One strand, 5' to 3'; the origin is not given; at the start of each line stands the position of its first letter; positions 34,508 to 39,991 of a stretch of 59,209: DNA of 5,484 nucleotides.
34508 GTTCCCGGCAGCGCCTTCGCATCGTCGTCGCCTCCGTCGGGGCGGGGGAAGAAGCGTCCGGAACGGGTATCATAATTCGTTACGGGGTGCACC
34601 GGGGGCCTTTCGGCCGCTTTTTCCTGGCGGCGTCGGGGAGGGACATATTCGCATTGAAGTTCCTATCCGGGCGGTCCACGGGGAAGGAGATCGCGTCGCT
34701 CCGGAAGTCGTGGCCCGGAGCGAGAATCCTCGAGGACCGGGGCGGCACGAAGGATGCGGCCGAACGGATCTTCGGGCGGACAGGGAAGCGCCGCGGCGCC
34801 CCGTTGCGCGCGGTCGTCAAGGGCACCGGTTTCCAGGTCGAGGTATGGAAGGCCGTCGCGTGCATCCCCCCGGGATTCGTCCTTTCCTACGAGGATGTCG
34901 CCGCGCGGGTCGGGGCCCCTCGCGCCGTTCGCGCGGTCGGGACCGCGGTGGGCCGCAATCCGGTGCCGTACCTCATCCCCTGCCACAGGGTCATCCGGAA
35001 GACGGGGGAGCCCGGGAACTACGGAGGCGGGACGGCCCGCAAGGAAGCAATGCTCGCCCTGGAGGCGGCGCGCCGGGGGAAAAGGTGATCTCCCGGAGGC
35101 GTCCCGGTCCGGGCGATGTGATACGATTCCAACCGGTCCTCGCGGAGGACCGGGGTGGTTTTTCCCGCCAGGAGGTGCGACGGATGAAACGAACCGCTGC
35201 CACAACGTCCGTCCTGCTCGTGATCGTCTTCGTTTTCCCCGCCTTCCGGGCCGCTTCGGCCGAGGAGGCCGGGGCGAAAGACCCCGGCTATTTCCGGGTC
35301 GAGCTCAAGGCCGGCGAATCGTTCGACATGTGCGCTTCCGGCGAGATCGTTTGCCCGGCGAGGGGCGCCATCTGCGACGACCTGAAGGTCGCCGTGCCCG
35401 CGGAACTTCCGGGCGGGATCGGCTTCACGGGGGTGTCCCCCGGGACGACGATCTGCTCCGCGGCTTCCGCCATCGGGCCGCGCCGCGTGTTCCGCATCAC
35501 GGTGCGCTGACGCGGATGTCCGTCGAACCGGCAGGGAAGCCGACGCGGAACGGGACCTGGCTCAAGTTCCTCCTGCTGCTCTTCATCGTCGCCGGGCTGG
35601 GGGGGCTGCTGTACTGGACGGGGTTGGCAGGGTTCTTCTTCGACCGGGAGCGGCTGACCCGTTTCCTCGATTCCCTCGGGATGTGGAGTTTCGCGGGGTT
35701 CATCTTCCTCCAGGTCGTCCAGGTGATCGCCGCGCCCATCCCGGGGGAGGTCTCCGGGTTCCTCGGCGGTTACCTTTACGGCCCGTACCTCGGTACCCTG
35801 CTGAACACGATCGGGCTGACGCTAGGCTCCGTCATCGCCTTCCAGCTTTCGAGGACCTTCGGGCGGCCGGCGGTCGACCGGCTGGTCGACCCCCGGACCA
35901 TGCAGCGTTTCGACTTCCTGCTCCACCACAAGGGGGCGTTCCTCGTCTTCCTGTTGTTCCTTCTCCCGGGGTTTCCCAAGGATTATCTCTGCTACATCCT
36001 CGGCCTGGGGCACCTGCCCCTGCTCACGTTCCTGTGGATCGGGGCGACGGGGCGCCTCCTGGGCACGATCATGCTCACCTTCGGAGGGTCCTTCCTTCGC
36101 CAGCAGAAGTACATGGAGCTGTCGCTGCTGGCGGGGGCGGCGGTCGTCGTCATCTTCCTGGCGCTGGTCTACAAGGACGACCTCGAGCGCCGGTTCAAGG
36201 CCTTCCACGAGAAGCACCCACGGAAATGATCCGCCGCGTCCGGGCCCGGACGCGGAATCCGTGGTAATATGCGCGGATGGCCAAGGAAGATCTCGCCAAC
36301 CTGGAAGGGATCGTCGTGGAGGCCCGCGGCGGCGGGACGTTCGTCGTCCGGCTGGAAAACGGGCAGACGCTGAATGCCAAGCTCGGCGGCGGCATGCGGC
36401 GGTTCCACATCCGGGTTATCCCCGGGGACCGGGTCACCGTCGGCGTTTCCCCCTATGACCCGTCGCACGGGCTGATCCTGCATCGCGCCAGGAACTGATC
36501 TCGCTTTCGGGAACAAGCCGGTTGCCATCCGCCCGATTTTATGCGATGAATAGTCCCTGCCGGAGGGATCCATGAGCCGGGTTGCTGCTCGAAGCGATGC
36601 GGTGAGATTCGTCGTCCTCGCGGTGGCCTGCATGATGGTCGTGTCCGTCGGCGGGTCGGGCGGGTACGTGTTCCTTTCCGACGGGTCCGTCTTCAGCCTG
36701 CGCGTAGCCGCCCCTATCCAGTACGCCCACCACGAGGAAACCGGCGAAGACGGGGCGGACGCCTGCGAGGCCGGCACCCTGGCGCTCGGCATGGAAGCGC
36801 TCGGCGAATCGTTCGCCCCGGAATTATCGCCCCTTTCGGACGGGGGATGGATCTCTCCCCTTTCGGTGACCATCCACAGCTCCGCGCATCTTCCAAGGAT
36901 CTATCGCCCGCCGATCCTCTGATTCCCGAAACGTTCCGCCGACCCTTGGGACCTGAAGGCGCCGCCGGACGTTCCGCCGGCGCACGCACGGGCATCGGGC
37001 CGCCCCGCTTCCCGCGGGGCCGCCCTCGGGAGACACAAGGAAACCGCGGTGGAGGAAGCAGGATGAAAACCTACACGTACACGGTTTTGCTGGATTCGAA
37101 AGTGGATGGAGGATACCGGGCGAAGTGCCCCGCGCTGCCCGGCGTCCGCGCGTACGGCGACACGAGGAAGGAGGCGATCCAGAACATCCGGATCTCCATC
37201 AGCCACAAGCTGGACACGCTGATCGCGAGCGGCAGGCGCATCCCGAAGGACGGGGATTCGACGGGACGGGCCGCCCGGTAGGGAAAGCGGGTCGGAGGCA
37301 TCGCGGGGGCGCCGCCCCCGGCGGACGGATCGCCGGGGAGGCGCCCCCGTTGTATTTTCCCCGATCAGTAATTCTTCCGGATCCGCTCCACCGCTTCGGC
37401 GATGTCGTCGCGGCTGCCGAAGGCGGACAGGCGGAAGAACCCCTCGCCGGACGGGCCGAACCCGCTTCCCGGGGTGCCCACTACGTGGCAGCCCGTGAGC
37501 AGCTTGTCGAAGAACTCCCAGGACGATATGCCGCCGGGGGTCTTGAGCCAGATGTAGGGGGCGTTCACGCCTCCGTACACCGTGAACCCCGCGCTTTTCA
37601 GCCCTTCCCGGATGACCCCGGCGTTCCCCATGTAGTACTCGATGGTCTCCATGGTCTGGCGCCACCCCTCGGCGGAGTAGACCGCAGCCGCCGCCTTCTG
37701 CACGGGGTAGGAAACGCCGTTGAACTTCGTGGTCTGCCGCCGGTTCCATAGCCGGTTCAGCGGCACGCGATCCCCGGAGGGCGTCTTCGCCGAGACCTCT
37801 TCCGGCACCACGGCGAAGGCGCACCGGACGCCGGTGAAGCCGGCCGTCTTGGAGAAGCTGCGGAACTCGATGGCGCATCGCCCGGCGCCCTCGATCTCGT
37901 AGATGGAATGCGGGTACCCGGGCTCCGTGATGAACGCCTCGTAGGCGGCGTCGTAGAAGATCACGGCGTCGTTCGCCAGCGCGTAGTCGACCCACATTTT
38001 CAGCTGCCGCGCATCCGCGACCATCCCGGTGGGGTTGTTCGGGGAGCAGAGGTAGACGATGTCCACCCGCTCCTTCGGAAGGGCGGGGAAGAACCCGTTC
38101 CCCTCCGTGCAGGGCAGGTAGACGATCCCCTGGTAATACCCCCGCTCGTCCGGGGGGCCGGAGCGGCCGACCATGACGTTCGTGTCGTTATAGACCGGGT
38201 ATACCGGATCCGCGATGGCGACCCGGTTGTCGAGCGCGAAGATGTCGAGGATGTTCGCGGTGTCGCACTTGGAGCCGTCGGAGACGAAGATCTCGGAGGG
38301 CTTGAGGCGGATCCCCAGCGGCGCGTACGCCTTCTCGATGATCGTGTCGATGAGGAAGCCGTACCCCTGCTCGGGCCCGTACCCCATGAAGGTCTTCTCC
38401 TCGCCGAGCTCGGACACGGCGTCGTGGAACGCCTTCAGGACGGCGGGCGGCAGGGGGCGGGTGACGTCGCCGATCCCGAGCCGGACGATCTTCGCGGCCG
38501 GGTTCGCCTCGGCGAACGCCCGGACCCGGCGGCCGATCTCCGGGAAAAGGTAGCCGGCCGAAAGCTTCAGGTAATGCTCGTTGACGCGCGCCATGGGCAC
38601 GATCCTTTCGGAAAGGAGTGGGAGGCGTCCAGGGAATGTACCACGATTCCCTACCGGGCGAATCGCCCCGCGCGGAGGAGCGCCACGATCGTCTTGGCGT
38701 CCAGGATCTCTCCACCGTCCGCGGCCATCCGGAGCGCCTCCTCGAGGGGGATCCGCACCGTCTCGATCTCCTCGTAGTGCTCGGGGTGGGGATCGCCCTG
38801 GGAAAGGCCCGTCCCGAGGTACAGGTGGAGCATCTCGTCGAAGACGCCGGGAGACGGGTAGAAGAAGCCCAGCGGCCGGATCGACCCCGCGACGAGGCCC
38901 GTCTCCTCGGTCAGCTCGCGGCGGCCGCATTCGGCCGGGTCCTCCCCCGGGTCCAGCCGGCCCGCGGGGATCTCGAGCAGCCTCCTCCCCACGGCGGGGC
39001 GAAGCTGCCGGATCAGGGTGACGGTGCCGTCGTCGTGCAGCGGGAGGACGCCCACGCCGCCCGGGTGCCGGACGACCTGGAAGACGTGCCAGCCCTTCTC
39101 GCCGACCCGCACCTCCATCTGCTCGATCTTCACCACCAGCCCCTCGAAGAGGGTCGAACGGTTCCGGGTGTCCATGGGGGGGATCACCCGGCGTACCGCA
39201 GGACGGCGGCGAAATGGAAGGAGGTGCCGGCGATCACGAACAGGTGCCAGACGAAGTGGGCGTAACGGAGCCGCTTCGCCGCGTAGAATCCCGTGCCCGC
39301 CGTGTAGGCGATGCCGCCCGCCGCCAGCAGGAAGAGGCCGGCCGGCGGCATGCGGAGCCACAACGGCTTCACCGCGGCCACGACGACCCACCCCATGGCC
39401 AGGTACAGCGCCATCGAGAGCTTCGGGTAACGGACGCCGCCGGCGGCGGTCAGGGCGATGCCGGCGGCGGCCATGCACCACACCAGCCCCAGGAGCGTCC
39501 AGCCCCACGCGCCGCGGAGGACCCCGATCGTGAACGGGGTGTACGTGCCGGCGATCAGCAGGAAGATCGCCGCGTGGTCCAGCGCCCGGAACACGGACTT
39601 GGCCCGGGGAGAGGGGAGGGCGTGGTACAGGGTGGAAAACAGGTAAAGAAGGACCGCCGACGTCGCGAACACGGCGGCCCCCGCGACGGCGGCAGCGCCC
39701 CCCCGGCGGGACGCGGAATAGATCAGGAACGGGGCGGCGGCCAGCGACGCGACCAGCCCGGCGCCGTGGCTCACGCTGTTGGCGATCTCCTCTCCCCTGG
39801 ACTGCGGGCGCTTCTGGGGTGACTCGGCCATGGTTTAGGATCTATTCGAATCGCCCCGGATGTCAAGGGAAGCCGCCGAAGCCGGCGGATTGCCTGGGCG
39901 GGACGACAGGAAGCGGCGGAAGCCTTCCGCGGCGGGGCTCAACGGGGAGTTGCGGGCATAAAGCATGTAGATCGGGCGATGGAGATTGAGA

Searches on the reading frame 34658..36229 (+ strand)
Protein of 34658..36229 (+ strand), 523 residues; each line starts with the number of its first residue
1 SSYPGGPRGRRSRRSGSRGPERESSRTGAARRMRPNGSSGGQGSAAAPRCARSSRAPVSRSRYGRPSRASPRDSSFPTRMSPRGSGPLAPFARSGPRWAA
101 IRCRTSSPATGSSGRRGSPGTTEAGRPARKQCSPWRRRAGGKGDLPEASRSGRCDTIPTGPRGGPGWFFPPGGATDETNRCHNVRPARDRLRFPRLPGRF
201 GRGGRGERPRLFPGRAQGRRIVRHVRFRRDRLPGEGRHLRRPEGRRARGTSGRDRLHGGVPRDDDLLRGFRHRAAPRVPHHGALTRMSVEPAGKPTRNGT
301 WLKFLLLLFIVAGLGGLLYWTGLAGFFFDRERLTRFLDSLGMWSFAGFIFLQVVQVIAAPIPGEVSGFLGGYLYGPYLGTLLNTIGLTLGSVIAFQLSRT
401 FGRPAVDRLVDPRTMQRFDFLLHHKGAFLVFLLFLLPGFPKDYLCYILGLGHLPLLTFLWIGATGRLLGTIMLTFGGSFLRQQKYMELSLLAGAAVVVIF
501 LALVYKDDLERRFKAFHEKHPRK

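Call 24: search_protein_families(library=pfam, proteins=[window:34658-36229:+])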
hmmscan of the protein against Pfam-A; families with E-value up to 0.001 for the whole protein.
window:34658-36229:+ (523 aa): 1 family
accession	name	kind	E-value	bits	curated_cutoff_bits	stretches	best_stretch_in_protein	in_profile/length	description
PF09335.16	VTT_dom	-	6.3e-22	78.8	33.9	1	361-478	1-122/123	VTT domain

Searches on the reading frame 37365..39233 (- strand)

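Call 24: search_protein_families(library=pfam, proteins=[window:37365-39233:-])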
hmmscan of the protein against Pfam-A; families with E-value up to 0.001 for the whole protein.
window:37365-39233:- (622 aa): 1 family
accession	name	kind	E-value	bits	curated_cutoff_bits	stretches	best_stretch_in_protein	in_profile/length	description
PF00155.27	Aminotran_1_2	-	2.3e-32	113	19.7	1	248-618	2-361/361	Aminotransferase class I and II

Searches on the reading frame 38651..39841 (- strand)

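Call 24: search_protein_families(library=pfam, proteins=[window:38651-39841:-])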
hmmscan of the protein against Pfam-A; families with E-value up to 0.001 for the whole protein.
window:38651-39841:- (396 aa): 1 family
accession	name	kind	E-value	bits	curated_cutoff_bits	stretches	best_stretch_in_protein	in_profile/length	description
PF00293.34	NUDIX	-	3.7e-19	69.5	21.1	1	259-378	2-129/134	NUDIX domain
